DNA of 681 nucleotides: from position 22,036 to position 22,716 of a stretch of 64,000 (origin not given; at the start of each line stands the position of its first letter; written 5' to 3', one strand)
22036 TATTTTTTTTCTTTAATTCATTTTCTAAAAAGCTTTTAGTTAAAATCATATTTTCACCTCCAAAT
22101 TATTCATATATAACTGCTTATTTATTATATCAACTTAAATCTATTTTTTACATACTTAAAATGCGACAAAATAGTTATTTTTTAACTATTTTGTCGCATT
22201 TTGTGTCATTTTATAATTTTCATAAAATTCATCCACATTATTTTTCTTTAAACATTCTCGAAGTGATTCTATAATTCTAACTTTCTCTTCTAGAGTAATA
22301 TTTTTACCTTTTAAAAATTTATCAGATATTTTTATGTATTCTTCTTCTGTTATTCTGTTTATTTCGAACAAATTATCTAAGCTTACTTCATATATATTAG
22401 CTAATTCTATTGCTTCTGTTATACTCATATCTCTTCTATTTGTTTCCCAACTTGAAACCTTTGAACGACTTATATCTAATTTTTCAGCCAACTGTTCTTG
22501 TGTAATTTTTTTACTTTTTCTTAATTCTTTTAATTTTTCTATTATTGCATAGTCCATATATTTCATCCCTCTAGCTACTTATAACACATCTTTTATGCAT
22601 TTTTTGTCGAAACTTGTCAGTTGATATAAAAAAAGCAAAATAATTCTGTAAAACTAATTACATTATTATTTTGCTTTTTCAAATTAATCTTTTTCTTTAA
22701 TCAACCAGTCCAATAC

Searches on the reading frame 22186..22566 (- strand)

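Call 19: search_protein_families(library=pfam, proteins=[window:22186-22566:-], max_evalue=0.01)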
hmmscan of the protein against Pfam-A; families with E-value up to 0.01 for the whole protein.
window:22186-22566:- (126 aa): 12 families
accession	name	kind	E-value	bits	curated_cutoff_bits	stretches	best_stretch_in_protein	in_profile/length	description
PF01381.28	HTH_3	-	5e-15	55.7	23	1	12-64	1-53/55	Helix-turn-helix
PF12844.13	HTH_19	-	7.7e-11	42.2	30.2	1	10-67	2-59/64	Helix-turn-helix domain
PF13560.12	HTH_31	-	4.6e-10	40.1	27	1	11-64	5-59/64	Helix-turn-helix domain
PF13443.12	HTH_26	-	3.6e-07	30.8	22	1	11-69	1-60/63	Cro/C1-type HTH DNA-binding domain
PF07022.19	Phage_CI_repr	-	0.0001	23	22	1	8-66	2-57/65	Bacteriophage CI repressor helix-turn-helix domain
PF13412.12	HTH_24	-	0.0002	21.3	21.9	1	12-38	9-35/48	Winged helix-turn-helix DNA-binding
PF04545.22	Sigma70_r4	-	0.00039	20.3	24.1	1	15-41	15-41/50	Sigma-70, region 4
PF00046.35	Homeodomain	-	0.00048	20.3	22.9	0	23-45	30-52/57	Homeodomain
PF08279.18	HTH_11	-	0.00095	19.4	25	1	12-35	6-30/55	HTH domain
PF13744.12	HTH_37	-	0.0018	18.5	27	0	8-51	19-63/80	Helix-turn-helix domain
PF13413.12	HTH_25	-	0.0075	16.5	24.6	0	12-43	2-33/62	Helix-turn-helix domain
PF15943.11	YdaS_toxin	-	0.0091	16.2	30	0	23-48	11-36/65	Bacterial toxin YdaS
